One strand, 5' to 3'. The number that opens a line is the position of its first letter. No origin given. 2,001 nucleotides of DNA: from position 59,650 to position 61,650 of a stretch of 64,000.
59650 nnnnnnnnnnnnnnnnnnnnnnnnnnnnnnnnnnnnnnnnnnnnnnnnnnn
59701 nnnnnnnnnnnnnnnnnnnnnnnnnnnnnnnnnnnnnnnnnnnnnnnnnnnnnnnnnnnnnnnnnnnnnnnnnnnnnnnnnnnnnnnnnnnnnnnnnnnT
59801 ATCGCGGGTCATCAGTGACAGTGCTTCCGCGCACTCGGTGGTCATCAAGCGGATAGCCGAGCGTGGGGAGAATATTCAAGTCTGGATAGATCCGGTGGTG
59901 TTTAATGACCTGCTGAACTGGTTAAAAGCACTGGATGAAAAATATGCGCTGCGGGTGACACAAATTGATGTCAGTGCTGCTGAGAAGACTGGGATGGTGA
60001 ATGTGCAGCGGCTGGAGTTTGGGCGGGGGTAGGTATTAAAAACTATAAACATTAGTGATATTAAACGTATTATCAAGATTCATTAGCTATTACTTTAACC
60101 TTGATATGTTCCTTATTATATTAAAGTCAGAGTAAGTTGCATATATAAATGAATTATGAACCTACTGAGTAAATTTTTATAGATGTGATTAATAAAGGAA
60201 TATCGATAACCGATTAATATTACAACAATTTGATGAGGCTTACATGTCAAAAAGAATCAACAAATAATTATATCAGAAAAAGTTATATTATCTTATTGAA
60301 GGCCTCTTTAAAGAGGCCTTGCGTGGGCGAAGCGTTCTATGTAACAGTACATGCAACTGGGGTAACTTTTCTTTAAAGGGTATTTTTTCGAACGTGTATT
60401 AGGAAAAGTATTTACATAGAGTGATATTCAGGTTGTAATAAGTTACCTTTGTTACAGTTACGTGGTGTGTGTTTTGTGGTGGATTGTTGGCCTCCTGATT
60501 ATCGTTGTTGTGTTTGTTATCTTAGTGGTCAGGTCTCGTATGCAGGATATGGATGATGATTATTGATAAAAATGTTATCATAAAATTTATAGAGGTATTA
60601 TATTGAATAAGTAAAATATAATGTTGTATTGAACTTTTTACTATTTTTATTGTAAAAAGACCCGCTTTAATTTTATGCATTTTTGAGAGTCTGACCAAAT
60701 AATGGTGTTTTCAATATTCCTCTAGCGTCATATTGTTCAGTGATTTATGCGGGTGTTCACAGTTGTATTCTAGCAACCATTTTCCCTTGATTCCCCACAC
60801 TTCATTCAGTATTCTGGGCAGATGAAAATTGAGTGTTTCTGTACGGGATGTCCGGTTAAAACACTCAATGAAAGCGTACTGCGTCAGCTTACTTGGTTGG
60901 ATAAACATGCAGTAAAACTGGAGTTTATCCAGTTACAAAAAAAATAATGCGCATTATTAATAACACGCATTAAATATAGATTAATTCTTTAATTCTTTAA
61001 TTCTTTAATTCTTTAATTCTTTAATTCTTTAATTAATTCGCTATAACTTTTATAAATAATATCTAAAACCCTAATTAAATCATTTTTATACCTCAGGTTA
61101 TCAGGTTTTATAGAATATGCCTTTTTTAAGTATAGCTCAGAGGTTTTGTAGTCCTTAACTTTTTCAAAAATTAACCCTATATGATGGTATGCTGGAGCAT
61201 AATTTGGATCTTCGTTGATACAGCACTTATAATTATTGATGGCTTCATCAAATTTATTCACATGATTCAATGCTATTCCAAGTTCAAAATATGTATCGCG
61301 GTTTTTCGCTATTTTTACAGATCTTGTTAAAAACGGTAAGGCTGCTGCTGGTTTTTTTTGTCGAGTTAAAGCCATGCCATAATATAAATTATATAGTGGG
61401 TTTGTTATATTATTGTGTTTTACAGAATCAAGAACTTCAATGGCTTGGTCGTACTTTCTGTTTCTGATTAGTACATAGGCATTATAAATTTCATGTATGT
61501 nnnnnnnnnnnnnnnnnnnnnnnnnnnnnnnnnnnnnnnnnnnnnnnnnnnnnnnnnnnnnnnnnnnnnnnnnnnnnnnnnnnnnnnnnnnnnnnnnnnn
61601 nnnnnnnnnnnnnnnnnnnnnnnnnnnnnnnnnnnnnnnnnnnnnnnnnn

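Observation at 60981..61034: Perfect octanucleotide (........) tandem repeat spanning the 3' end of an island gene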

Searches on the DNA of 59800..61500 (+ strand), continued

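Call 14: get_annotated_region(hit=H9, flank=5000)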
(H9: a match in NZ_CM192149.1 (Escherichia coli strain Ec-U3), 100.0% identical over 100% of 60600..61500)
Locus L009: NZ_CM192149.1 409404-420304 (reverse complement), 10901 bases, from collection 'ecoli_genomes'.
description: Escherichia coli strain Ec-U3 chromosome, whole genome shotgun sequence
organism: Escherichia coli strain Ec-U3 (NCBI taxid 562)
replicon: chromosome; assembly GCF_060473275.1
host: Homo sapiens; source: urine; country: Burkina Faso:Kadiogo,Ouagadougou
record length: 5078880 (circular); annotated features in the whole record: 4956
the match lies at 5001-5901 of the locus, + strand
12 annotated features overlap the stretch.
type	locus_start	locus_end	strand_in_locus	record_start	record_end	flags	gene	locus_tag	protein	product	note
CDS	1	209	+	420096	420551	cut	gspG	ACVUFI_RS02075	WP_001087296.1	type II secretion system major pseudopilin GspG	-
CDS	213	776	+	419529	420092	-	gspH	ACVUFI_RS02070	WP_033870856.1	type II secretion system minor pseudopilin GspH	-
CDS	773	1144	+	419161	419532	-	gspI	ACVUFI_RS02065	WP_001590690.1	type II secretion system minor pseudopilin GspI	-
CDS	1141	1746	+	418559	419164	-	gspJ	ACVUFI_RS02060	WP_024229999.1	type II secretion system minor pseudopilin GspJ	-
CDS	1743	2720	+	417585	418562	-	gspK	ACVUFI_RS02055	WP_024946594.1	type II secretion system minor pseudopilin GspK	-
CDS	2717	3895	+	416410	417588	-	gspL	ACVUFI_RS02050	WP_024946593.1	type II secretion system protein GspL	-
CDS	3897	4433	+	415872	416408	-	yghD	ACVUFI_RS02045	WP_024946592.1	GspM family type II secretion system protein YghD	-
CDS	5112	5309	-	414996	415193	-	-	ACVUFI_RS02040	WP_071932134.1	integrase core domain-containing protein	-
CDS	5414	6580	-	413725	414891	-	-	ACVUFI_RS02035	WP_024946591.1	tetratricopeptide repeat protein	-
CDS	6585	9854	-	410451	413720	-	-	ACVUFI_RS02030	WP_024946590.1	glycosyltransferase family 29 protein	-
CDS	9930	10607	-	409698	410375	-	-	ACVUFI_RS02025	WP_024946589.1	ABC transporter ATP-binding protein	-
CDS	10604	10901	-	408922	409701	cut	-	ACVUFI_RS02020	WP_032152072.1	ABC transporter permease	-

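Call 15: get_annotated_region(hit=H10, flank=5000)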
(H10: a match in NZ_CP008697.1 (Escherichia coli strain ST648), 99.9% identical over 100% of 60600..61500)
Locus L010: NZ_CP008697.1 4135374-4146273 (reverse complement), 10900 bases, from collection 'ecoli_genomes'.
description: Escherichia coli strain ST648 isolate Pleural Effusion of Patients with Empyema Thoracis chromosome, complete genome
organism: Escherichia coli strain ST648 (NCBI taxid 562)
replicon: chromosome; assembly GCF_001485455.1
host: Homo sapiens; source: Pleural Effusion; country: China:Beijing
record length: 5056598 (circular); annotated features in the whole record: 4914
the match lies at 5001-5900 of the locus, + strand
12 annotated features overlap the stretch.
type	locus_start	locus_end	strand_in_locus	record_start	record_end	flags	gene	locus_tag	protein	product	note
CDS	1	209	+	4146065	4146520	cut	gspG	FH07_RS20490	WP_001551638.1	type II secretion system major pseudopilin GspG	-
CDS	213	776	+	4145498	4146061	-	gspH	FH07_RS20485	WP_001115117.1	type II secretion system minor pseudopilin GspH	-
CDS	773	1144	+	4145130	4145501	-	gspI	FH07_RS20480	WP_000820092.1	type II secretion system minor pseudopilin GspI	-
CDS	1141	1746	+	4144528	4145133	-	gspJ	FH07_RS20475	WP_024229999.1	type II secretion system minor pseudopilin GspJ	-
CDS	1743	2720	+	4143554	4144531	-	gspK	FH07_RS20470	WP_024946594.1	type II secretion system minor pseudopilin GspK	-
CDS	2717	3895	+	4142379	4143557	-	gspL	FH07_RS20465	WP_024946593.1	type II secretion system protein GspL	-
CDS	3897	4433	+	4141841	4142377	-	yghD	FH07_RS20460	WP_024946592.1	GspM family type II secretion system protein YghD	-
CDS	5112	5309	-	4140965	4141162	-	-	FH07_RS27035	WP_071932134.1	integrase core domain-containing protein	-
CDS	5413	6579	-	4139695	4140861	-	-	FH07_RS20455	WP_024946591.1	tetratricopeptide repeat protein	-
CDS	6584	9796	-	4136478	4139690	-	-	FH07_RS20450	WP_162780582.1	glycosyltransferase family 29 protein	-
CDS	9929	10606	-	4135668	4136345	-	-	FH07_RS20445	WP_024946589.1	ABC transporter ATP-binding protein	-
CDS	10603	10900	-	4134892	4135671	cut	-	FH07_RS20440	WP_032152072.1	ABC transporter permease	-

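Call 16: get_annotated_region(hit=H11, flank=5000)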
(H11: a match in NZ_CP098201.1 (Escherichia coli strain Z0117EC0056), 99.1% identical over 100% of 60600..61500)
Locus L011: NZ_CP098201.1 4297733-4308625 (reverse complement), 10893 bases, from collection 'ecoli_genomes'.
description: Escherichia coli strain Z0117EC0056 chromosome, complete genome
organism: Escherichia coli strain Z0117EC0056 (NCBI taxid 562)
replicon: chromosome; assembly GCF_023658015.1
host: Canis lupus familiaris; source: -; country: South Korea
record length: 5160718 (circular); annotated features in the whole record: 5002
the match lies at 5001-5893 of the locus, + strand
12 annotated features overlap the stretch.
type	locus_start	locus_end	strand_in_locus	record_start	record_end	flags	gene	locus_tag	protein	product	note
CDS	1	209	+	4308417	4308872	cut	gspG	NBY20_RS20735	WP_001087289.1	type II secretion system major pseudopilin GspG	-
CDS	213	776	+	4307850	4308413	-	gspH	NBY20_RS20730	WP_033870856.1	type II secretion system minor pseudopilin GspH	-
CDS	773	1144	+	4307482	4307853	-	gspI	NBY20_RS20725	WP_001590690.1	type II secretion system minor pseudopilin GspI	-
CDS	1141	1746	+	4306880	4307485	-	gspJ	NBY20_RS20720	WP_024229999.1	type II secretion system minor pseudopilin GspJ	-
CDS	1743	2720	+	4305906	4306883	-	gspK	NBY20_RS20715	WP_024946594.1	type II secretion system minor pseudopilin GspK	-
CDS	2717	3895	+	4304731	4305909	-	gspL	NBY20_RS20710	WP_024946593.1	type II secretion system protein GspL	-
CDS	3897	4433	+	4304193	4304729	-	yghD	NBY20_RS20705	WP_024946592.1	GspM family type II secretion system protein YghD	-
CDS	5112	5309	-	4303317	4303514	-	-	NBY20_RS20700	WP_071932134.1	integrase core domain-containing protein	-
CDS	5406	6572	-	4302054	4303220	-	-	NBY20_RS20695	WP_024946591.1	tetratricopeptide repeat protein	-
CDS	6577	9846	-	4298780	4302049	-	-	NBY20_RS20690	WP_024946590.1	glycosyltransferase family 29 protein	-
CDS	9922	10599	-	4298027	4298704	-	-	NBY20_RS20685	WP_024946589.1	ABC transporter ATP-binding protein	-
CDS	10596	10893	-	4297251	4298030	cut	-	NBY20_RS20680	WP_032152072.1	ABC transporter permease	-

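Call 17: get_annotated_region(hit=H12, flank=5000)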
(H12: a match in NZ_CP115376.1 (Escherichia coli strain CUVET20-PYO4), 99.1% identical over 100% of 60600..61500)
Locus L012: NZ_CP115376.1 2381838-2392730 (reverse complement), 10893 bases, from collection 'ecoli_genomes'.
description: Escherichia coli strain CUVET20-PYO4 chromosome, complete genome
organism: Escherichia coli strain CUVET20-PYO4 (NCBI taxid 562)
replicon: chromosome; assembly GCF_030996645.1
host: dog; source: Endometrium; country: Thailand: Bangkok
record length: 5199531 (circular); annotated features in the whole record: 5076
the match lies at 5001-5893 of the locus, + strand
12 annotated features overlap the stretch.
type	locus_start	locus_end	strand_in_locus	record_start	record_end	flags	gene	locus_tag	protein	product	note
CDS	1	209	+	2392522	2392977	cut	gspG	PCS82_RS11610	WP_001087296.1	type II secretion system major pseudopilin GspG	-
CDS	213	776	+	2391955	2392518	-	gspH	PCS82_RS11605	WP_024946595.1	type II secretion system minor pseudopilin GspH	-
CDS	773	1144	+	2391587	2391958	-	gspI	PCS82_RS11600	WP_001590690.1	type II secretion system minor pseudopilin GspI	-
CDS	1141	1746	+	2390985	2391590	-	gspJ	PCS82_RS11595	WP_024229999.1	type II secretion system minor pseudopilin GspJ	-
CDS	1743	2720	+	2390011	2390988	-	gspK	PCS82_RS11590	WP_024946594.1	type II secretion system minor pseudopilin GspK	-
CDS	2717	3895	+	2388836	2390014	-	gspL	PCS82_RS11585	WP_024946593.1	type II secretion system protein GspL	-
CDS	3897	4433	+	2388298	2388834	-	yghD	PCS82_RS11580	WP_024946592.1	GspM family type II secretion system protein YghD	-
CDS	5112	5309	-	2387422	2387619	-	-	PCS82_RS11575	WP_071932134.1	integrase core domain-containing protein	-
CDS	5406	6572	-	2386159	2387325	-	-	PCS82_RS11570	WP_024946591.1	tetratricopeptide repeat protein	-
CDS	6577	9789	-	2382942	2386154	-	-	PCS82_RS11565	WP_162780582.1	glycosyltransferase family 29 protein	-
CDS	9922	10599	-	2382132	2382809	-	-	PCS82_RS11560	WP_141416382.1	ABC transporter ATP-binding protein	-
CDS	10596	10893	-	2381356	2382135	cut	-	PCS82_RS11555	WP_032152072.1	ABC transporter permease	-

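Call 18: get_annotated_region(hit=H13, flank=5000)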
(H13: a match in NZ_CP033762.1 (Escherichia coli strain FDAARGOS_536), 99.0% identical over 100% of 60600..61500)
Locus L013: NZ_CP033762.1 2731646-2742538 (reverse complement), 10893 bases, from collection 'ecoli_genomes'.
description: Escherichia coli strain FDAARGOS_536 chromosome, complete genome
organism: Escherichia coli strain FDAARGOS_536 (NCBI taxid 562)
replicon: chromosome; assembly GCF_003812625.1
host: Homo sapiens; source: Peripheral blood; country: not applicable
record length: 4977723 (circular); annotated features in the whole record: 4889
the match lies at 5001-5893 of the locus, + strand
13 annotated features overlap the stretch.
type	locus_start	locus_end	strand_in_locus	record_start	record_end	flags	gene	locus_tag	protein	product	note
CDS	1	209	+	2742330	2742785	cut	gspG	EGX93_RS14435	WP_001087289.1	type II secretion system major pseudopilin GspG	-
CDS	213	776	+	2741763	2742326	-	gspH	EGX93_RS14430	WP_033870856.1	type II secretion system minor pseudopilin GspH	-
CDS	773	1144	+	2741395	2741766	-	gspI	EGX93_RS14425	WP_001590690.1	type II secretion system minor pseudopilin GspI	-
CDS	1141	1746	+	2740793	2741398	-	gspJ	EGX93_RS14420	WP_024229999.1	type II secretion system minor pseudopilin GspJ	-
CDS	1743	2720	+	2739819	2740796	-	gspK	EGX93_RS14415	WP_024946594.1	type II secretion system minor pseudopilin GspK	-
CDS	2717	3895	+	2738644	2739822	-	gspL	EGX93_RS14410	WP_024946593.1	type II secretion system protein GspL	-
CDS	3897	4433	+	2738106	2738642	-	yghD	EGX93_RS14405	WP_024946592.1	GspM family type II secretion system protein YghD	-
CDS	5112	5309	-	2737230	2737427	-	-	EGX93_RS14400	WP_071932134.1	integrase core domain-containing protein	-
CDS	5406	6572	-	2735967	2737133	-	-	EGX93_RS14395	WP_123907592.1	tetratricopeptide repeat protein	-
CDS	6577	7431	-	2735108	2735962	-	-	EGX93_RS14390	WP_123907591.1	glycosyltransferase family 29 protein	-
CDS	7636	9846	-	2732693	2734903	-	-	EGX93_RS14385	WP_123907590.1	glycosyltransferase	-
CDS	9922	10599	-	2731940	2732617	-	-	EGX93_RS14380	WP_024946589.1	ABC transporter ATP-binding protein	-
CDS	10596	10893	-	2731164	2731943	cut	-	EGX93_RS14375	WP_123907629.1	ABC transporter permease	-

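Call 19: get_annotated_region(hit=H14, flank=5000)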
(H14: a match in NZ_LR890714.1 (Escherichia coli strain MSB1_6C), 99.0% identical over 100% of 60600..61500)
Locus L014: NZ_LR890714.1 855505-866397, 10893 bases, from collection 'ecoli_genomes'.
description: Escherichia coli strain MSB1_6C isolate MSB1_6C chromosome 1, complete sequence
organism: Escherichia coli strain MSB1_6C (NCBI taxid 562)
replicon: chromosome; assembly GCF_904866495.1
host: Homo sapiens; source: rectal swab; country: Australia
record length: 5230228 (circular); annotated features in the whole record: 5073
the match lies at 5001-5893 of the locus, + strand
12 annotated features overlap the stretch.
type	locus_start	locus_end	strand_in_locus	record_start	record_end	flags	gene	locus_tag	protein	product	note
CDS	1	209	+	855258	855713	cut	gspG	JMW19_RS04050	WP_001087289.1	type II secretion system major pseudopilin GspG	-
CDS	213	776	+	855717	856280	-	gspH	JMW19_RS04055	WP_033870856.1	type II secretion system minor pseudopilin GspH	-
CDS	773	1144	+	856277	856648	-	gspI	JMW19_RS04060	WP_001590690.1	type II secretion system minor pseudopilin GspI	-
CDS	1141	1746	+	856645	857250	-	gspJ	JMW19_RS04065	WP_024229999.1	type II secretion system minor pseudopilin GspJ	-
CDS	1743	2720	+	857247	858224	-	gspK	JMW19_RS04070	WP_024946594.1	type II secretion system minor pseudopilin GspK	-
CDS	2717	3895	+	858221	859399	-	gspL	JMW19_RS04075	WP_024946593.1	type II secretion system protein GspL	-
CDS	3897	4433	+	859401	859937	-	yghD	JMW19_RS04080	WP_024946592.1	GspM family type II secretion system protein YghD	-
CDS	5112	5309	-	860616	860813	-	-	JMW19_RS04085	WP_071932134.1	integrase core domain-containing protein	-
CDS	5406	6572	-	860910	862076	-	-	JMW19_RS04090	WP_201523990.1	tetratricopeptide repeat protein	-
CDS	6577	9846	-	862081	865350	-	-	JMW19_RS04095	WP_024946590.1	glycosyltransferase family 29 protein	-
CDS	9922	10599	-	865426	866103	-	-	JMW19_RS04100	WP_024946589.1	ABC transporter ATP-binding protein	-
CDS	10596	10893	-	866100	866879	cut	-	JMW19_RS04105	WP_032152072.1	ABC transporter permease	-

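Call 20: get_annotated_region(hit=H15, flank=5000)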
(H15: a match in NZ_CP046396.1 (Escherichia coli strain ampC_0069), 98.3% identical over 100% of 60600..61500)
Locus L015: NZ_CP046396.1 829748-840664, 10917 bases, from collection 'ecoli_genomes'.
description: Escherichia coli strain ampC_0069 chromosome, complete genome
organism: Escherichia coli strain ampC_0069 (NCBI taxid 562)
replicon: chromosome; assembly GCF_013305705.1
host: Homo sapiens; source: missing; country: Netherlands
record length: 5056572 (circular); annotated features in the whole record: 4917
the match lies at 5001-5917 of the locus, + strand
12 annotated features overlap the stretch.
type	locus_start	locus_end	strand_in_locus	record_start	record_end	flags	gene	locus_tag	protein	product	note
CDS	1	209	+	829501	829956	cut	gspG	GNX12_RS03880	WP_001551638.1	type II secretion system major pseudopilin GspG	-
CDS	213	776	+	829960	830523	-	gspH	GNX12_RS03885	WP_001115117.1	type II secretion system minor pseudopilin GspH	-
CDS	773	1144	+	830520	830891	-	gspI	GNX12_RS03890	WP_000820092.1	type II secretion system minor pseudopilin GspI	-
CDS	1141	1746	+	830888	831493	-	gspJ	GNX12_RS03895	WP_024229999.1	type II secretion system minor pseudopilin GspJ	-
CDS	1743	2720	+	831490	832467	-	gspK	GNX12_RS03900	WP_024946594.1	type II secretion system minor pseudopilin GspK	-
CDS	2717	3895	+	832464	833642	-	gspL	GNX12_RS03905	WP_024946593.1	type II secretion system protein GspL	-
CDS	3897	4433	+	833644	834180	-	yghD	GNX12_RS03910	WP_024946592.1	GspM family type II secretion system protein YghD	-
CDS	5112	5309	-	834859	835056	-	-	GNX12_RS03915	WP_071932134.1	integrase core domain-containing protein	-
CDS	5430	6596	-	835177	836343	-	-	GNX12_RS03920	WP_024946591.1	tetratricopeptide repeat protein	-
CDS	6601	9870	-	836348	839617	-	-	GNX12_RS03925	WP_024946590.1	glycosyltransferase family 29 protein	-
CDS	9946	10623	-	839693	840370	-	-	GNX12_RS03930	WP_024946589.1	ABC transporter ATP-binding protein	-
CDS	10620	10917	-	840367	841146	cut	-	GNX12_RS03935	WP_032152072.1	ABC transporter permease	-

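Call 21: get_annotated_region(hit=H16, flank=5000)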
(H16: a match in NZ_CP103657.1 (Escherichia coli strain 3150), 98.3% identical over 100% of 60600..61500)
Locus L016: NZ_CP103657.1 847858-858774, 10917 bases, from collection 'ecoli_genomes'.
description: Escherichia coli strain 3150 chromosome, complete genome
organism: Escherichia coli strain 3150 (NCBI taxid 562)
replicon: chromosome; assembly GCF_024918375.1
host: Homo sapiens; source: blood; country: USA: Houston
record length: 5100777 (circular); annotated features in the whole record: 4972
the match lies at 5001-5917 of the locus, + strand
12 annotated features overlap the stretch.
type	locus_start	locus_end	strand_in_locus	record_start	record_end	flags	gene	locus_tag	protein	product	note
CDS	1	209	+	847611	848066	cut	gspG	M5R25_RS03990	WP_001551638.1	type II secretion system major pseudopilin GspG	-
CDS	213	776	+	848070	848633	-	gspH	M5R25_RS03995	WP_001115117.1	type II secretion system minor pseudopilin GspH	-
CDS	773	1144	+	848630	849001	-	gspI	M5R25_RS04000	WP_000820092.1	type II secretion system minor pseudopilin GspI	-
CDS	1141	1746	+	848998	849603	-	gspJ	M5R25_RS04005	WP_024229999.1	type II secretion system minor pseudopilin GspJ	-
CDS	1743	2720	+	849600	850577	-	gspK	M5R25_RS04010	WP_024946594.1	type II secretion system minor pseudopilin GspK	-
CDS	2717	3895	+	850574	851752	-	gspL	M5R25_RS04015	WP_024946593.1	type II secretion system protein GspL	-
CDS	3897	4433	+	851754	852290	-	yghD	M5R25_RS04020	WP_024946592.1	GspM family type II secretion system protein YghD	-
CDS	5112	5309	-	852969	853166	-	-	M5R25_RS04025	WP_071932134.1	integrase core domain-containing protein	-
CDS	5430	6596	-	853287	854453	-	-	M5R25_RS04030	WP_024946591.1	tetratricopeptide repeat protein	-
CDS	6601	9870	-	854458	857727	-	-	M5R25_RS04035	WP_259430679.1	glycosyltransferase family 29 protein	-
CDS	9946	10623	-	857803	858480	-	-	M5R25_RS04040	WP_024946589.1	ABC transporter ATP-binding protein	-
CDS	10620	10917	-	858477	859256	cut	-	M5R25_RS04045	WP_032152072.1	ABC transporter permease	-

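Call 22: get_annotated_region(hit=H17, flank=5000)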
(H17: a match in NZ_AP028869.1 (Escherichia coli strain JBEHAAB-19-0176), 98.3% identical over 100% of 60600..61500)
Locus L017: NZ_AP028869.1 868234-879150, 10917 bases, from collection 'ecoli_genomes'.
description: Escherichia coli strain JBEHAAB-19-0176 chromosome, complete genome
organism: Escherichia coli strain JBEHAAB-19-0176 (NCBI taxid 562)
replicon: chromosome; assembly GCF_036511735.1
host: Homo sapiens; source: stool; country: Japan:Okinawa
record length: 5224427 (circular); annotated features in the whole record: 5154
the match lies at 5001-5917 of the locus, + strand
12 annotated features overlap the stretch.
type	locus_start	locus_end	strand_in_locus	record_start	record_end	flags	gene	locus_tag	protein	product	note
CDS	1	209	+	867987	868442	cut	gspG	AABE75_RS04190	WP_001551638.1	type II secretion system major pseudopilin GspG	-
CDS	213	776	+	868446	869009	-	gspH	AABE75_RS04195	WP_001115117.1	type II secretion system minor pseudopilin GspH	-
CDS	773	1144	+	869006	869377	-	gspI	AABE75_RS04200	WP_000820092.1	type II secretion system minor pseudopilin GspI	-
CDS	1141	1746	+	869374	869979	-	gspJ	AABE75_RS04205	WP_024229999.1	type II secretion system minor pseudopilin GspJ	-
CDS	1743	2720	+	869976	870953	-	gspK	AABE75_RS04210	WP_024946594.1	type II secretion system minor pseudopilin GspK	-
CDS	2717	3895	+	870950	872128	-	gspL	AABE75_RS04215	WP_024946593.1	type II secretion system protein GspL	-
CDS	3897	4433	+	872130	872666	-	yghD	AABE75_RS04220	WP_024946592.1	GspM family type II secretion system protein YghD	-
CDS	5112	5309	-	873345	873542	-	-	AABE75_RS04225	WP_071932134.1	integrase core domain-containing protein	-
CDS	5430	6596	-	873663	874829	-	-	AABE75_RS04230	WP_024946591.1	tetratricopeptide repeat protein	-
CDS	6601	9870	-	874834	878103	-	-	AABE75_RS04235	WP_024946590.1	glycosyltransferase family 29 protein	-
CDS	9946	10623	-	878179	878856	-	-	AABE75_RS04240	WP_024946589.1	ABC transporter ATP-binding protein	-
CDS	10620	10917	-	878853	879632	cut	-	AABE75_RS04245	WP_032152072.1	ABC transporter permease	-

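Call 23: get_annotated_region(hit=H18, flank=5000)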
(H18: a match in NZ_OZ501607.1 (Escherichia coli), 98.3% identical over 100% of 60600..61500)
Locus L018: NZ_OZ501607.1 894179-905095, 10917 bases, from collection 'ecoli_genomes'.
description: Escherichia coli isolate NRZ105822 chromosome 1, complete sequence
organism: Escherichia coli (NCBI taxid 562)
replicon: chromosome; assembly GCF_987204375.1
host: Homo sapiens; source: swab; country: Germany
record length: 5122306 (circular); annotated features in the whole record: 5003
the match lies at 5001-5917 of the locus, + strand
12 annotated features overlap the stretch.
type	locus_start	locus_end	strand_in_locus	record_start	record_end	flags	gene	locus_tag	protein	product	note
CDS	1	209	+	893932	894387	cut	gspG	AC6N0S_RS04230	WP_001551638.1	type II secretion system major pseudopilin GspG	-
CDS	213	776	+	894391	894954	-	gspH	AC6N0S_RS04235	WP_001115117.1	type II secretion system minor pseudopilin GspH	-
CDS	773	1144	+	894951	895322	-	gspI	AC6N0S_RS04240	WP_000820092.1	type II secretion system minor pseudopilin GspI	-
CDS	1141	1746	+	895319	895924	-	gspJ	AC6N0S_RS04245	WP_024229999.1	type II secretion system minor pseudopilin GspJ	-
CDS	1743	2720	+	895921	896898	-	gspK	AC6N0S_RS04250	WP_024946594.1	type II secretion system minor pseudopilin GspK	-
CDS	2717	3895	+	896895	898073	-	gspL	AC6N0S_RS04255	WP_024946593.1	type II secretion system protein GspL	-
CDS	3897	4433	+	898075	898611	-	yghD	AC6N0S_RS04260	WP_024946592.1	GspM family type II secretion system protein YghD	-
CDS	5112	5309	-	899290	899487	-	-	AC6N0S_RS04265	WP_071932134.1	integrase core domain-containing protein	-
CDS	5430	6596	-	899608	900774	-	-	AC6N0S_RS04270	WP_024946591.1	tetratricopeptide repeat protein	-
CDS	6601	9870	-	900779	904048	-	-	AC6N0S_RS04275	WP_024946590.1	glycosyltransferase family 29 protein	-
CDS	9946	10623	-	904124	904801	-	-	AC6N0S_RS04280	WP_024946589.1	ABC transporter ATP-binding protein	-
CDS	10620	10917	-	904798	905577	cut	-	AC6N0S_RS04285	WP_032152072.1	ABC transporter permease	-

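Call 24: get_annotated_region(hit=H19, flank=5000)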
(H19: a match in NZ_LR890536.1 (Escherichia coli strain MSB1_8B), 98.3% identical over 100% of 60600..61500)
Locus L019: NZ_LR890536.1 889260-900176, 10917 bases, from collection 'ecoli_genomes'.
description: Escherichia coli strain MSB1_8B isolate MSB1_8B chromosome 1, complete sequence
organism: Escherichia coli strain MSB1_8B (NCBI taxid 562)
replicon: chromosome; assembly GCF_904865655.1
host: Homo sapiens; source: rectal swab; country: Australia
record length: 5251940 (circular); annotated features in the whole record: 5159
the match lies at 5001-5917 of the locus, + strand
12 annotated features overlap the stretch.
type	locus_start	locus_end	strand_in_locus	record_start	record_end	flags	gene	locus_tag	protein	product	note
CDS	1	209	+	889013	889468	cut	gspG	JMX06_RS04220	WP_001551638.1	type II secretion system major pseudopilin GspG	-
CDS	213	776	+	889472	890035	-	gspH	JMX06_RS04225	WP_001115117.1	type II secretion system minor pseudopilin GspH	-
CDS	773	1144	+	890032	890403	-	gspI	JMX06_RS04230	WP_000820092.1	type II secretion system minor pseudopilin GspI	-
CDS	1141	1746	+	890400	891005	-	gspJ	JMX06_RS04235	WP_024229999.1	type II secretion system minor pseudopilin GspJ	-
CDS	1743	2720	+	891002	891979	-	gspK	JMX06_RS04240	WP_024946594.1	type II secretion system minor pseudopilin GspK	-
CDS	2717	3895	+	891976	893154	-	gspL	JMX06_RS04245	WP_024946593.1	type II secretion system protein GspL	-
CDS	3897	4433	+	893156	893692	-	yghD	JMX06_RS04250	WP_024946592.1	GspM family type II secretion system protein YghD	-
CDS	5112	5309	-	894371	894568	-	-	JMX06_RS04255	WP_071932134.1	integrase core domain-containing protein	-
CDS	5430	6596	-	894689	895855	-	-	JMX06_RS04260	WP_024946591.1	tetratricopeptide repeat protein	-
CDS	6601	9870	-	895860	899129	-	-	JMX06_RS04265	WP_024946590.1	glycosyltransferase family 29 protein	-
CDS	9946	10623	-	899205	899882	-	-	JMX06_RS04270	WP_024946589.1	ABC transporter ATP-binding protein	-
CDS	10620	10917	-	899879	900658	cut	-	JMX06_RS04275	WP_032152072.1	ABC transporter permease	-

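Call 25: get_annotated_region(hit=H20, flank=5000)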
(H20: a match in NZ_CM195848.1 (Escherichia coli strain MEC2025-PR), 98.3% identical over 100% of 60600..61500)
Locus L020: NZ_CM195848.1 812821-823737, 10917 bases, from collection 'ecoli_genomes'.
description: Escherichia coli strain MEC2025-PR chromosome, whole genome shotgun sequence
organism: Escherichia coli strain MEC2025-PR (NCBI taxid 562)
replicon: chromosome; assembly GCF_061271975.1
host: Homo sapiens; source: feces; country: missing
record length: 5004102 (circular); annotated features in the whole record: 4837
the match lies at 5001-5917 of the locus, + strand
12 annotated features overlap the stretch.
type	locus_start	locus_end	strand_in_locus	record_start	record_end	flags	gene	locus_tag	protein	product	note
CDS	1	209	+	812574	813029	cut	gspG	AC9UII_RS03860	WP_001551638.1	type II secretion system major pseudopilin GspG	-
CDS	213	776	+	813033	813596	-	gspH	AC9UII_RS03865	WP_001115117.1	type II secretion system minor pseudopilin GspH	-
CDS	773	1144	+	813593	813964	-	gspI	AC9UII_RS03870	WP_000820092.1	type II secretion system minor pseudopilin GspI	-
CDS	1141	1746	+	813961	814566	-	gspJ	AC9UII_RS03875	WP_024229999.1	type II secretion system minor pseudopilin GspJ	-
CDS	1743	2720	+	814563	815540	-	gspK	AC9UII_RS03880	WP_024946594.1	type II secretion system minor pseudopilin GspK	-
CDS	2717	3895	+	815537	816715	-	gspL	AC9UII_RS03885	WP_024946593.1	type II secretion system protein GspL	-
CDS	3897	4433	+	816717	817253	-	yghD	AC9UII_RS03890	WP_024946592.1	GspM family type II secretion system protein YghD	-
CDS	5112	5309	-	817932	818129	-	-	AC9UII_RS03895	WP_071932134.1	integrase core domain-containing protein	-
CDS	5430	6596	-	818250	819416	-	-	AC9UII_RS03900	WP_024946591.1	tetratricopeptide repeat protein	-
CDS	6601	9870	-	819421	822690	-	-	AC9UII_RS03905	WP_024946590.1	glycosyltransferase family 29 protein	-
CDS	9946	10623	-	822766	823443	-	-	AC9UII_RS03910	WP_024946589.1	ABC transporter ATP-binding protein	-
CDS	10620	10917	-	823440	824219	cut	-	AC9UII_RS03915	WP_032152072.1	ABC transporter permease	-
